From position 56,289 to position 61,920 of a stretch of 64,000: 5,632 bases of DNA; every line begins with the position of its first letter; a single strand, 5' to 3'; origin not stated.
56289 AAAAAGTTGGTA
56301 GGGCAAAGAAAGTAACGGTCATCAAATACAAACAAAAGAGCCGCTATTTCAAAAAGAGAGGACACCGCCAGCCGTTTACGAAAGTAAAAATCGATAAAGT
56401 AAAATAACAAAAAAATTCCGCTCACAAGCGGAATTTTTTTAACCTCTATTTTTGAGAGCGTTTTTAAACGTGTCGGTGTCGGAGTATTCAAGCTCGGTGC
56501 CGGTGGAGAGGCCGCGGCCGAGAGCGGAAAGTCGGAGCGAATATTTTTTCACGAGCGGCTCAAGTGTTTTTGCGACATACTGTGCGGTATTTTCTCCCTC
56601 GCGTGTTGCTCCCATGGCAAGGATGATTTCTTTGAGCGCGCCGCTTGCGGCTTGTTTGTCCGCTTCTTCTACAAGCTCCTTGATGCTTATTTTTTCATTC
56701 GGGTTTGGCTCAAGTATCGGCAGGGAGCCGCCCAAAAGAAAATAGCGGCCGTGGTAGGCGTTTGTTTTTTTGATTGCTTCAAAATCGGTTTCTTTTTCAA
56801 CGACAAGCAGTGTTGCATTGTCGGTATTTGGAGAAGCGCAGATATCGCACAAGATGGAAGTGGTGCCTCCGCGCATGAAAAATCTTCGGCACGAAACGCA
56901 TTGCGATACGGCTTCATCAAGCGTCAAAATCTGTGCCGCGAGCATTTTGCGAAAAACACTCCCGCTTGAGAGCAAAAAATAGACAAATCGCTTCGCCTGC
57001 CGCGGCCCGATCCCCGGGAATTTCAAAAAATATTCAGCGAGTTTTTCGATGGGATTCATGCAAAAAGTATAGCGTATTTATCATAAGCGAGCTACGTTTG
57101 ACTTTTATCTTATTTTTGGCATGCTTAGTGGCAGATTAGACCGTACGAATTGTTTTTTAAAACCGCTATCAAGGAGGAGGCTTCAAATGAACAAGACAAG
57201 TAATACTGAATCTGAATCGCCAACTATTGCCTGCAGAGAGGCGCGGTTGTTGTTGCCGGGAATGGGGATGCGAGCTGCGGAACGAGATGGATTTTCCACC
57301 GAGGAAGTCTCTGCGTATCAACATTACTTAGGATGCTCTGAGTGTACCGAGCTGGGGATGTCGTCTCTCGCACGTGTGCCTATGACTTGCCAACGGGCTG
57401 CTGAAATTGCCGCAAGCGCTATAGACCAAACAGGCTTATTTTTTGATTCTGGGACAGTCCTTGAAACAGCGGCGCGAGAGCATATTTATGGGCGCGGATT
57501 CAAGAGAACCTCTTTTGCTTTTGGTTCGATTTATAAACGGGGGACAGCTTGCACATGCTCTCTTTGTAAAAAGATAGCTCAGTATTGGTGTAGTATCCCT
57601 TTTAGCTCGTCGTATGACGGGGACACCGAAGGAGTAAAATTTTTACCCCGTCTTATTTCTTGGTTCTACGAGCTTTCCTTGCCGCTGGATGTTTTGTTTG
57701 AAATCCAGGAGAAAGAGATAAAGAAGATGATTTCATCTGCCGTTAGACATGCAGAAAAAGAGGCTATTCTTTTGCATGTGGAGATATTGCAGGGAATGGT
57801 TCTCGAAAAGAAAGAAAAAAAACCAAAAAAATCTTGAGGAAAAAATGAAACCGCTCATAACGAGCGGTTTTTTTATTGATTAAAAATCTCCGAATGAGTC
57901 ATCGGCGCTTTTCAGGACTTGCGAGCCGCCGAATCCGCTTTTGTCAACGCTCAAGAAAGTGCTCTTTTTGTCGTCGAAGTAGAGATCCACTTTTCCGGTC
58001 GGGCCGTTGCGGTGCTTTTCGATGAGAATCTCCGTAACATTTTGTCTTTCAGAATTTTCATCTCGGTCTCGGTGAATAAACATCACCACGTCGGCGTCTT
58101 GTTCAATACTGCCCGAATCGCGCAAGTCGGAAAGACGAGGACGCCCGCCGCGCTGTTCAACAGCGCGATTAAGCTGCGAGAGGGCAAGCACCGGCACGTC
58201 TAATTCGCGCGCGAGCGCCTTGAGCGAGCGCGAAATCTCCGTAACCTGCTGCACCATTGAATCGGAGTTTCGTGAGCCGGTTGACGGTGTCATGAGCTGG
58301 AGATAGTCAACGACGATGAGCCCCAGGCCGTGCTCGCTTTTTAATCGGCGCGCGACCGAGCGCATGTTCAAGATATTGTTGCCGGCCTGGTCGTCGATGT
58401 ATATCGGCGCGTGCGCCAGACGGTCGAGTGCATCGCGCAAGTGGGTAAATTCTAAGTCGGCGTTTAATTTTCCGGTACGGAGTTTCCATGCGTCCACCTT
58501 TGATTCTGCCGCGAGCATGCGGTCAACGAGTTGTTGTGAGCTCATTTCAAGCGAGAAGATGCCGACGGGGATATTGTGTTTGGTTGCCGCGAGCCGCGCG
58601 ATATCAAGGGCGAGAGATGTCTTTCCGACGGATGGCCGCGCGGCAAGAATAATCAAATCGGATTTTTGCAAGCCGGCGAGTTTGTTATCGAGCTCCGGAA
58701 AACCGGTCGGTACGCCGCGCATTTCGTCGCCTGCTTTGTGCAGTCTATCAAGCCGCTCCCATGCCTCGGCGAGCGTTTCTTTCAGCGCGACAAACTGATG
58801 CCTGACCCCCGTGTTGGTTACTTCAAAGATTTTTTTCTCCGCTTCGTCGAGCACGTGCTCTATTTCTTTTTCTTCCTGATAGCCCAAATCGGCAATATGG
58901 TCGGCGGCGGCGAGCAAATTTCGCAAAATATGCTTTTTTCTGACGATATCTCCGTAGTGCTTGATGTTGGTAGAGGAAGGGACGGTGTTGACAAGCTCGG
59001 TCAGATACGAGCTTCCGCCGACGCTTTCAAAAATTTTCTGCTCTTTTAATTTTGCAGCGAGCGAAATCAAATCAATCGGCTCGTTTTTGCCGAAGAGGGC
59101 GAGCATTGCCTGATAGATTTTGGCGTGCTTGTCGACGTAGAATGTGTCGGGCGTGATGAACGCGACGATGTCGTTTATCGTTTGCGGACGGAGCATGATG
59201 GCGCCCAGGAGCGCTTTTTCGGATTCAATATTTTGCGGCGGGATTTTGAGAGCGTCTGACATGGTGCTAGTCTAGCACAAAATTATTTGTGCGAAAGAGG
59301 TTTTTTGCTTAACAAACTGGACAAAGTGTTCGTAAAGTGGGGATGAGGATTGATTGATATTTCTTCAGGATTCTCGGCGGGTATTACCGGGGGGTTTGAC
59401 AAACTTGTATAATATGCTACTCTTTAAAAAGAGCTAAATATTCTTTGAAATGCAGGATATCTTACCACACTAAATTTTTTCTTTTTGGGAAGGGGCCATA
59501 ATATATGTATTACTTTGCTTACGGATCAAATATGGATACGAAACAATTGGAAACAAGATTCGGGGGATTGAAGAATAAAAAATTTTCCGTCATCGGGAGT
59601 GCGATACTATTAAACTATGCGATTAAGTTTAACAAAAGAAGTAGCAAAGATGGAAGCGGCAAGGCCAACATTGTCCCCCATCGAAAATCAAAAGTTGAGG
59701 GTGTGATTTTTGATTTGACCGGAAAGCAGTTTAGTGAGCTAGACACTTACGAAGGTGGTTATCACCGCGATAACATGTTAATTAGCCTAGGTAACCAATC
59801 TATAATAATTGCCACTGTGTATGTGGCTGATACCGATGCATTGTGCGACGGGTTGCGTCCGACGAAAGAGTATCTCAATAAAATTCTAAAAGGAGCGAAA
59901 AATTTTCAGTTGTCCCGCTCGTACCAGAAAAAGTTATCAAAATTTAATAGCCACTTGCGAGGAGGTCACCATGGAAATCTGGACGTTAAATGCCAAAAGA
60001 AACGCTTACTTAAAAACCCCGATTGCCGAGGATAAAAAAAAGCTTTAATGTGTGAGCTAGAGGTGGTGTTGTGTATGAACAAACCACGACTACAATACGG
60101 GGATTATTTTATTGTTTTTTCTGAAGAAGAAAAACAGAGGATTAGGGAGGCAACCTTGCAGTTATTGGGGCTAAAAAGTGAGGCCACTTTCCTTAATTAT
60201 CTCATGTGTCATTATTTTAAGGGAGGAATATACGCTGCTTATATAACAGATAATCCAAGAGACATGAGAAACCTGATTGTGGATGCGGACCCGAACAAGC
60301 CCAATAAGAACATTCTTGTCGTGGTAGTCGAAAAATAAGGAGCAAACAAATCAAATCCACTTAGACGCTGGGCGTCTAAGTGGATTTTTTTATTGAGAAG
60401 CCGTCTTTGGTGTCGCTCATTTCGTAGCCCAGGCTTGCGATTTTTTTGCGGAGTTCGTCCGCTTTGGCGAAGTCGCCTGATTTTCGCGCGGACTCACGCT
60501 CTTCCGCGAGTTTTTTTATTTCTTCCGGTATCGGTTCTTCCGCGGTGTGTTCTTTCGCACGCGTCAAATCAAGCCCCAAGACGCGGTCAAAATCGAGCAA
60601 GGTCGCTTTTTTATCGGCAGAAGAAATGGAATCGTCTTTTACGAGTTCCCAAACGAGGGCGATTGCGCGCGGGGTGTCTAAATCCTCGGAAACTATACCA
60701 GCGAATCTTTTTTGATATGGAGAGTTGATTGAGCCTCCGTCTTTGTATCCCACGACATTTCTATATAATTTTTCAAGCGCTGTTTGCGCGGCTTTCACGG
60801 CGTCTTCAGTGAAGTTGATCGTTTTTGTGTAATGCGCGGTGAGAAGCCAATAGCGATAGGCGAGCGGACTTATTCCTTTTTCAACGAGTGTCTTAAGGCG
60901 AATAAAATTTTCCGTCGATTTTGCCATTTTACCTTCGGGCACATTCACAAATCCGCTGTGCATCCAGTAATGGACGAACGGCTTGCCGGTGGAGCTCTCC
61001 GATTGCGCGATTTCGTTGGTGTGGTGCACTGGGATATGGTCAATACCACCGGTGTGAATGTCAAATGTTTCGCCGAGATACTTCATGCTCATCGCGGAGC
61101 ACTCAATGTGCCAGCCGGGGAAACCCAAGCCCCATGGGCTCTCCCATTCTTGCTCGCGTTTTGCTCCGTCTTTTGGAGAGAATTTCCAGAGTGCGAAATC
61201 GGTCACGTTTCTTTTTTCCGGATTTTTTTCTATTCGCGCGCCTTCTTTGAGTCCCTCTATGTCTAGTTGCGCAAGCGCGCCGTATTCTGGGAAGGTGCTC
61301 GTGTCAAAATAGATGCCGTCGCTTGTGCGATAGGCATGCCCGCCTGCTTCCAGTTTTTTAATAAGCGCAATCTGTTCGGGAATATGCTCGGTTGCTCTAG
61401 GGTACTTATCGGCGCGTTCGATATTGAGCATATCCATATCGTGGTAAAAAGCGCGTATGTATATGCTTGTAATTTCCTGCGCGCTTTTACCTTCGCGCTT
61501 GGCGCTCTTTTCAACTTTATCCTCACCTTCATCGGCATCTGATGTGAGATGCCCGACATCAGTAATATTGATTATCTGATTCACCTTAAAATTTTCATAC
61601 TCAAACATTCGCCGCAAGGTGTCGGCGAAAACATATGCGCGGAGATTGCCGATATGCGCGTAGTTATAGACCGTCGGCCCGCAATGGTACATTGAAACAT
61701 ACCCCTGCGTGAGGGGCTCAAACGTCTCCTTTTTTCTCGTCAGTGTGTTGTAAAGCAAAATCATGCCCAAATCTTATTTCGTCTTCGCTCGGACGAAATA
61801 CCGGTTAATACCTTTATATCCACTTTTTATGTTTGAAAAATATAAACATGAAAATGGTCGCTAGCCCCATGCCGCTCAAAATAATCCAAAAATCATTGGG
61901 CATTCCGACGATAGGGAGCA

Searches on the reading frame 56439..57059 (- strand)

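Call 63: search_protein_families(library=pfam, proteins=[window:56439-57059:-], max_evalue=0.00001)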
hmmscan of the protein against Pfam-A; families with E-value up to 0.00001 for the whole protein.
window:56439-57059:- (206 aa): 2 families
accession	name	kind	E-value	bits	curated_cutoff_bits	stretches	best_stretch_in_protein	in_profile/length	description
PF13662.12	Toprim_4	-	9.7e-14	51.8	25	1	83-167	2-75/85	Toprim domain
PF01751.28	Toprim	-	2.1e-09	37.9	23.1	1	83-177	1-93/96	Toprim domain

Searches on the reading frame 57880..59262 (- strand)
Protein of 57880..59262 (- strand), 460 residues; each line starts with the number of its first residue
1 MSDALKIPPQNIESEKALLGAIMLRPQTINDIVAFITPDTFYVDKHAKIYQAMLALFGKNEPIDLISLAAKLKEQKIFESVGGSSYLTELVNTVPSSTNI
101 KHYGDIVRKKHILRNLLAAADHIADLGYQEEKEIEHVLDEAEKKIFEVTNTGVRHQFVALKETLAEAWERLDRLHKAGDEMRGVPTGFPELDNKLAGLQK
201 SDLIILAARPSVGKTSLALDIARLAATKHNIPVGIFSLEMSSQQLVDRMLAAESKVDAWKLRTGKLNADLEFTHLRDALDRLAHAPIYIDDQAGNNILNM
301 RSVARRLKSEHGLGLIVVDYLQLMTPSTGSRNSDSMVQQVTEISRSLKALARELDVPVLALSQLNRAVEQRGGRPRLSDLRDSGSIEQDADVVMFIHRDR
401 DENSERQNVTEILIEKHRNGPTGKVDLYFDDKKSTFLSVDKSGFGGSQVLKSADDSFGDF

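Call 63: search_protein_families(library=pfam, proteins=[window:57880-59262:-], max_evalue=0.00001)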
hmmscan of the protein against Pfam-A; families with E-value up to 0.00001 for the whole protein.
window:57880-59262:- (460 aa): 3 families
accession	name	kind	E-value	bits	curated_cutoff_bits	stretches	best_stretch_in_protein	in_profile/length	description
PF03796.21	DnaB_C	-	2.5e-100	335.5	27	1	183-436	1-253/255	DnaB-like helicase C terminal domain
PF00772.26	DnaB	-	6.5e-34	116.5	23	1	8-108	2-102/103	DnaB-like helicase N terminal domain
PF13481.12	AAA_25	-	3.6e-15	56.5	27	1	180-364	11-190/195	AAA domain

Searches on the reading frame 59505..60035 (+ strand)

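Call 65: search_protein_families(library=pfam, proteins=[window:59505-60035:+], max_evalue=0.00001)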
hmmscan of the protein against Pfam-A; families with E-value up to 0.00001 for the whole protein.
window:59505-60035:+ (176 aa): 2 families
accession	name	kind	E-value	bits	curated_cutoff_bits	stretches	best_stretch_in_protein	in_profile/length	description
PF13772.11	AIG2_2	-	8.5e-11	42.6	27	1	63-144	1-83/83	AIG2-like family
PF06094.17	GGACT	-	6.4e-09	36.8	22.8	1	3-110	1-104/120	Gamma-glutamyl cyclotransferase, AIG2-like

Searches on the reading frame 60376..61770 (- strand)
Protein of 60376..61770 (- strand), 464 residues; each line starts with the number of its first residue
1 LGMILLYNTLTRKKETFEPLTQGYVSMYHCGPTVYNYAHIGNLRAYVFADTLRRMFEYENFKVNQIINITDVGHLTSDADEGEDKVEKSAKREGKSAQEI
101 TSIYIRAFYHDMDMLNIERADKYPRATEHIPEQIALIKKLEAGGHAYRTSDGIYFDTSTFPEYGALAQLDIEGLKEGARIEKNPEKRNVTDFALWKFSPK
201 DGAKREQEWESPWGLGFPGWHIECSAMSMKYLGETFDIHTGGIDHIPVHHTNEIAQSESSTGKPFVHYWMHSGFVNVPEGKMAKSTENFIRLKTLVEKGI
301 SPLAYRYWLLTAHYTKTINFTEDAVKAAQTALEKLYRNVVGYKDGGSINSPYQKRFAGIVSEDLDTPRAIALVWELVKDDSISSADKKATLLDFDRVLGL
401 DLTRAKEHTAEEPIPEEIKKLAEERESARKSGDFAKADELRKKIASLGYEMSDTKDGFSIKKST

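Call 65: search_protein_families(library=pfam, proteins=[window:60376-61770:-], max_evalue=0.00001)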
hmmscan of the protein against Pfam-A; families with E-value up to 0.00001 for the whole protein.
window:60376-61770:- (464 aa): 2 families
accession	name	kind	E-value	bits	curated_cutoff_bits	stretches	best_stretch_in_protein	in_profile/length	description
PF01406.26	tRNA-synt_1e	-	1.7e-98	330.2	27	1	17-329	2-300/301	tRNA synthetases class I (C) catalytic domain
PF09334.17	tRNA-synt_1g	-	5.7e-12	45.5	20.1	0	36-158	12-125/391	tRNA synthetases class I (M)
